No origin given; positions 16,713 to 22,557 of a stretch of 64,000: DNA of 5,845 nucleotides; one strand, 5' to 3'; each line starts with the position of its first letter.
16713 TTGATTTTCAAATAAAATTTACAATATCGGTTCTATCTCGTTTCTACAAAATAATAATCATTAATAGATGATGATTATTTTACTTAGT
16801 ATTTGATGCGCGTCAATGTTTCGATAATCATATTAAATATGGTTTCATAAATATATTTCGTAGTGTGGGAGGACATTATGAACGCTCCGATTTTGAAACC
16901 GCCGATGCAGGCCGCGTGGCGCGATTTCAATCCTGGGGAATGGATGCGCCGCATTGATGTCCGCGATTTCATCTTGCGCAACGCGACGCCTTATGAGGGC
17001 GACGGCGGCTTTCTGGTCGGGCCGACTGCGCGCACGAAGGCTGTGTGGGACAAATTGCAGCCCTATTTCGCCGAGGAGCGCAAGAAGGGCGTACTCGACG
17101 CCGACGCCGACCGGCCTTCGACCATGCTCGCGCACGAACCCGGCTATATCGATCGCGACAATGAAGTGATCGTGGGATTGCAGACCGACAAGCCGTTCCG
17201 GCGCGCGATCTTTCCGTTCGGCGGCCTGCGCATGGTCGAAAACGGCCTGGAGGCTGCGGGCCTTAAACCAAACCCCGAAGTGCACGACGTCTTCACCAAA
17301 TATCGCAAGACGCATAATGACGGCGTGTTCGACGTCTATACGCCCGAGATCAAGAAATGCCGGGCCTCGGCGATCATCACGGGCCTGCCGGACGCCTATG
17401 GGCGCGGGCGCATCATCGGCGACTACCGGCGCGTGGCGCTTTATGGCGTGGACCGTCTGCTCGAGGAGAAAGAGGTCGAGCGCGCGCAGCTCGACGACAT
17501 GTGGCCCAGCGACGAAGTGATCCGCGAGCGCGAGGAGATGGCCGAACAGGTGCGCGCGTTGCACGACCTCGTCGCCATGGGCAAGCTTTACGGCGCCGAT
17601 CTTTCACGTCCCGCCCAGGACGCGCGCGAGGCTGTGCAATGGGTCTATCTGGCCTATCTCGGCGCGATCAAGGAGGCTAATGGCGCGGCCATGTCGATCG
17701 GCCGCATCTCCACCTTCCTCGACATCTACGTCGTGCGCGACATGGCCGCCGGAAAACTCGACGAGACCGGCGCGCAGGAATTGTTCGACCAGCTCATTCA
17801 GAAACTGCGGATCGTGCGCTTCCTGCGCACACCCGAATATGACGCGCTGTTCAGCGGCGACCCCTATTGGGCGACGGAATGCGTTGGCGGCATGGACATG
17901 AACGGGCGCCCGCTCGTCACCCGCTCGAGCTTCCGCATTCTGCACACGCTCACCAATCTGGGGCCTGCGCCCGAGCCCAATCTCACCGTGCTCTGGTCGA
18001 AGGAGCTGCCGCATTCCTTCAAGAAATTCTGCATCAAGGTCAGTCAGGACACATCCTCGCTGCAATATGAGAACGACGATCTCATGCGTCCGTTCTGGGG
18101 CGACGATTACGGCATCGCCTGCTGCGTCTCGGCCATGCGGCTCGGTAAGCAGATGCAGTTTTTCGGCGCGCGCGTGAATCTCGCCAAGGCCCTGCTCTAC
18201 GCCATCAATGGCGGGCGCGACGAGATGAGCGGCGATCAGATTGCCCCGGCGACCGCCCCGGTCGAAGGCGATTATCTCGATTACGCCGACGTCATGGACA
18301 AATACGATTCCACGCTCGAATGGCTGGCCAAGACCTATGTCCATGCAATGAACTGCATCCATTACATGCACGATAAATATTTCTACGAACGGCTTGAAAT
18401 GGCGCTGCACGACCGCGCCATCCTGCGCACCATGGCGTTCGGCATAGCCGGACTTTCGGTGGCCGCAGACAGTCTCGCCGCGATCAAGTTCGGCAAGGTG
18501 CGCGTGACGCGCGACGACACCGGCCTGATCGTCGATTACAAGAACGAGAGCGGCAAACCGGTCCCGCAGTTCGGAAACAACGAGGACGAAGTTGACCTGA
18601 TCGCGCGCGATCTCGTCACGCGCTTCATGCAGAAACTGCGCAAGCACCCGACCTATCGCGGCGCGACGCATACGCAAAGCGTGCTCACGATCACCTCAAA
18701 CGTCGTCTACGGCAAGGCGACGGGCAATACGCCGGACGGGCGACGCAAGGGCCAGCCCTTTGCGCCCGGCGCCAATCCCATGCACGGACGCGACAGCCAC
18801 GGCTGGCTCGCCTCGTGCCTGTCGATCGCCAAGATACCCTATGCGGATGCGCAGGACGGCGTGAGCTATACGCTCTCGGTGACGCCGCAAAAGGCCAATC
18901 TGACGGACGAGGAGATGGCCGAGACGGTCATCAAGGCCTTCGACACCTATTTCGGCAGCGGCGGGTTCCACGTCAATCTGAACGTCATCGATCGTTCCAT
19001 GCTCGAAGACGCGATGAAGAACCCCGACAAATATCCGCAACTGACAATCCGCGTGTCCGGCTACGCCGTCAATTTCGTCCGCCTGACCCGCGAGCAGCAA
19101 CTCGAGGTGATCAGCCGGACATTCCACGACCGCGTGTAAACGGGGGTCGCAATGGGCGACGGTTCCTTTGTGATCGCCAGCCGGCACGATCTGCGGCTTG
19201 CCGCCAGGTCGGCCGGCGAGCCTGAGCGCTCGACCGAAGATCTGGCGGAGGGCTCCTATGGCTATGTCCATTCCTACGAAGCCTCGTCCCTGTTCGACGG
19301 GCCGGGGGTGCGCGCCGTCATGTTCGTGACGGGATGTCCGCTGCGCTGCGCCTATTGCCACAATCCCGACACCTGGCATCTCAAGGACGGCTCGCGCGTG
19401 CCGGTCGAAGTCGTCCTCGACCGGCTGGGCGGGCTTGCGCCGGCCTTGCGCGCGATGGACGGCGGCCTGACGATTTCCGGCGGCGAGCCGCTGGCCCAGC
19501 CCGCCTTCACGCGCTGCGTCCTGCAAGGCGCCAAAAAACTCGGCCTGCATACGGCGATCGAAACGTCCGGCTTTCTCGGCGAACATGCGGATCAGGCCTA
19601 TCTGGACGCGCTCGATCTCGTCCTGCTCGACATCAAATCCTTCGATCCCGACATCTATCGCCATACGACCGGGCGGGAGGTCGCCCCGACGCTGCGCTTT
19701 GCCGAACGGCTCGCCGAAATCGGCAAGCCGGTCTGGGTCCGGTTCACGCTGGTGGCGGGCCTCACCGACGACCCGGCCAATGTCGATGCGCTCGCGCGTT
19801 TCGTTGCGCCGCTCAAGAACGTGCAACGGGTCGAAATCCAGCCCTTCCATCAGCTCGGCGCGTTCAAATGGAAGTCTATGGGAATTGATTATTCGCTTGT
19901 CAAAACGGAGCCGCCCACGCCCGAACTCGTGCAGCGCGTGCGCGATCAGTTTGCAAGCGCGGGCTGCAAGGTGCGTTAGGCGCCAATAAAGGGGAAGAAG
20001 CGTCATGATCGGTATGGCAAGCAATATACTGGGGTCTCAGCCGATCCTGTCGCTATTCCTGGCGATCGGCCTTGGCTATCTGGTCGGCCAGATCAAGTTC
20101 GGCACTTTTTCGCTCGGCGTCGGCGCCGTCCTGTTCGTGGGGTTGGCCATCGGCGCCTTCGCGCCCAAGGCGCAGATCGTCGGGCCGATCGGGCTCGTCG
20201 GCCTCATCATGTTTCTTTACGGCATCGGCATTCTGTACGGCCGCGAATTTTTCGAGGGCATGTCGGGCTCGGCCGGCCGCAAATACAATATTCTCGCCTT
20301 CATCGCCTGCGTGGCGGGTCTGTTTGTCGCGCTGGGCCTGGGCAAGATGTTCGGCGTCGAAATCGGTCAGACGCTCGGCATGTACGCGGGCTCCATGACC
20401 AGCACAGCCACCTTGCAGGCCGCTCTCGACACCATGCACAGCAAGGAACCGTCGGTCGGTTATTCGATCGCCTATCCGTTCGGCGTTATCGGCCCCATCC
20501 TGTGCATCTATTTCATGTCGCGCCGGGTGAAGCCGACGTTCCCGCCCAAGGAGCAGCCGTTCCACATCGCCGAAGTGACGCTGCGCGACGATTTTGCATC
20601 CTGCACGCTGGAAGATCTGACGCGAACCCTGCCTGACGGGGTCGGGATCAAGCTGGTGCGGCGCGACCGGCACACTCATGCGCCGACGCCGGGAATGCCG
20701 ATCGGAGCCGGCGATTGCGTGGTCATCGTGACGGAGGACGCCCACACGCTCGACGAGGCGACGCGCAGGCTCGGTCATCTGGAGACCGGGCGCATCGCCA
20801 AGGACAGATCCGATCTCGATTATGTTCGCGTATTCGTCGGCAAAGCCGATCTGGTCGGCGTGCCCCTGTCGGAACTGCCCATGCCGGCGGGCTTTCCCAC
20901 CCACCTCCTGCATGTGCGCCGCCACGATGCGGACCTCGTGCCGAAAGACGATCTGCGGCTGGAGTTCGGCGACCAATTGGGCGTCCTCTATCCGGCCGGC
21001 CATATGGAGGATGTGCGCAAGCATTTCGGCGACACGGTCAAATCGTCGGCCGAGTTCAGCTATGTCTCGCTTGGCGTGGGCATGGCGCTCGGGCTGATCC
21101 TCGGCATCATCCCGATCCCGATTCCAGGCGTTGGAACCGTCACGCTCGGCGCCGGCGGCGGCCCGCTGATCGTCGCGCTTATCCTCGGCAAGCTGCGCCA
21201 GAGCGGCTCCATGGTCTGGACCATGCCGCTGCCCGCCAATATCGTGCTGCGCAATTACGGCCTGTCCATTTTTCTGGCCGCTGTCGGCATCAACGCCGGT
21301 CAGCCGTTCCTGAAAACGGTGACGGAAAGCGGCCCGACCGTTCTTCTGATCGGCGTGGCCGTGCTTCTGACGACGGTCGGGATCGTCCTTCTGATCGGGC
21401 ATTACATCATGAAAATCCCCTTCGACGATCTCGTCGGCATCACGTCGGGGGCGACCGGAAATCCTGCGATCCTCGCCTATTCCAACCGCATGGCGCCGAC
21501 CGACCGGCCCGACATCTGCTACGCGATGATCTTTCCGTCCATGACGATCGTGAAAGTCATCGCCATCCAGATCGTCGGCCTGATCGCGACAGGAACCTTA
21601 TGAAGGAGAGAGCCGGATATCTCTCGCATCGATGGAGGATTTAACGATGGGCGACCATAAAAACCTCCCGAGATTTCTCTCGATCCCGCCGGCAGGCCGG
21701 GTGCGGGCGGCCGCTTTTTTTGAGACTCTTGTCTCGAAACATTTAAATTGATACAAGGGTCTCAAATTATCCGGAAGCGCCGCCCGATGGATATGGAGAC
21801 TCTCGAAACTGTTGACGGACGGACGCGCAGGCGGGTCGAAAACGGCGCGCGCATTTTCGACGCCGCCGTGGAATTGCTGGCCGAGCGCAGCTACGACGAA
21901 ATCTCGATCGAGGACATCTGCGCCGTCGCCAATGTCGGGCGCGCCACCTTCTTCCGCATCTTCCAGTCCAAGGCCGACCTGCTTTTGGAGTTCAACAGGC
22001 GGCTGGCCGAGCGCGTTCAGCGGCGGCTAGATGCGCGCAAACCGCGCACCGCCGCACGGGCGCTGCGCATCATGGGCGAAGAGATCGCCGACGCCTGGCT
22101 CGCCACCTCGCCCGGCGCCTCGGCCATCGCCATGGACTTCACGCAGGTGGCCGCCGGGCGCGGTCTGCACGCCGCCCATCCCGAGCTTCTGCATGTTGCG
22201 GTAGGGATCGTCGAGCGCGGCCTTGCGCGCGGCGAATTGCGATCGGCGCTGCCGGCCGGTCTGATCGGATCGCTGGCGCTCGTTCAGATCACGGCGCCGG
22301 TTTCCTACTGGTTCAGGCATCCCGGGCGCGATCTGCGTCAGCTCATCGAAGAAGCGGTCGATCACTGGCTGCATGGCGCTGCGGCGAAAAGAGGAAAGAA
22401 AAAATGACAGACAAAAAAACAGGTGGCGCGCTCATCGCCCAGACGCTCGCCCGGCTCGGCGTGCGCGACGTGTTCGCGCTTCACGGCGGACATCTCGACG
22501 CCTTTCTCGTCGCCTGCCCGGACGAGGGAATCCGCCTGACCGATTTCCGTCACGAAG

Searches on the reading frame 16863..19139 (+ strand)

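Call 21: search_protein_families(library=pfam, proteins=[window:16863-19139:+], max_evalue=0.0001)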
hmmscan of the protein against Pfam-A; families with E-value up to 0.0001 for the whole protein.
window:16863-19139:+ (758 aa): 2 families
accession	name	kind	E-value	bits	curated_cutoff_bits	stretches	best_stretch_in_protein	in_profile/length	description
PF02901.20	PFL-like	-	2.9e-207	690.7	24.3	1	29-617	3-647/647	Pyruvate formate lyase-like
PF01228.26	Gly_radical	-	3e-34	118.2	22.2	1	633-739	1-106/106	Glycine radical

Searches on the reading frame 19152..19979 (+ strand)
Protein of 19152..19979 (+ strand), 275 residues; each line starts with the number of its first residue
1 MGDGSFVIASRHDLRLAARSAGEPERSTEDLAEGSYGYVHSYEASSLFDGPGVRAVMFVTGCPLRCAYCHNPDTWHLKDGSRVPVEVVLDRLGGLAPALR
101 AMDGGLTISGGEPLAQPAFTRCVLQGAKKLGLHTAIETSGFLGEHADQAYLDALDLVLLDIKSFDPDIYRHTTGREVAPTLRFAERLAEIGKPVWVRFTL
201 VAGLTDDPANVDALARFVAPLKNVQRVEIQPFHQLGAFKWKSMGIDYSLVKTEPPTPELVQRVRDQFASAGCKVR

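Call 21: search_protein_families(library=pfam, proteins=[window:19152-19979:+], max_evalue=0.0001)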
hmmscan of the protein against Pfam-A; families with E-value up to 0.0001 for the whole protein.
window:19152-19979:+ (275 aa): 2 families
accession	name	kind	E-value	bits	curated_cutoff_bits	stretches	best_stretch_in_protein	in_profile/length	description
PF04055.27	Radical_SAM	-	1.3e-19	71.4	29.5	1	58-208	3-158/166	Radical SAM superfamily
PF13353.11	Fer4_12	-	5.3e-17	62.8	22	1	49-159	2-113/137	4Fe-4S single cluster domain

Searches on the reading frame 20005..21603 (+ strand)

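Call 21: search_protein_families(library=pfam, proteins=[window:20005-21603:+], max_evalue=0.0001)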
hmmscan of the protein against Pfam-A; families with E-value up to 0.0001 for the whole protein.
window:20005-21603:+ (532 aa): 2 families
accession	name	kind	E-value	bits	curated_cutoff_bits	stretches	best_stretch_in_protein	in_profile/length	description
PF06826.17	Asp-Al_Ex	-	8.9e-70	234.3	27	2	17-169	2-163/167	Predicted Permease Membrane Region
PF02080.26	TrkA_C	-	1e-11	45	27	1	281-342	10-71/71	TrkA-C domain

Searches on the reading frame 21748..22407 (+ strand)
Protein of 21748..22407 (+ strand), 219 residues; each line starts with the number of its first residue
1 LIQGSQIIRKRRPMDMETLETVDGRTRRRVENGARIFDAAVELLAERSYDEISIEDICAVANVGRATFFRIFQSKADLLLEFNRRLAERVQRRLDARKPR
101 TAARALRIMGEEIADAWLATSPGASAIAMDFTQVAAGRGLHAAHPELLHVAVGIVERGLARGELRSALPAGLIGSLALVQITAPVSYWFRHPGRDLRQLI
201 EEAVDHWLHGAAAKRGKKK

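Call 21: search_protein_families(library=pfam, proteins=[window:21748-22407:+], max_evalue=0.0001)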
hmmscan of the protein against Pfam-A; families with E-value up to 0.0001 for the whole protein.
window:21748-22407:+ (219 aa): 1 family
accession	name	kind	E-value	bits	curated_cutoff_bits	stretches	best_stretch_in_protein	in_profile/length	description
PF00440.29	TetR_N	-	1.1e-12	48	24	1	36-81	1-46/47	Bacterial regulatory proteins, tetR family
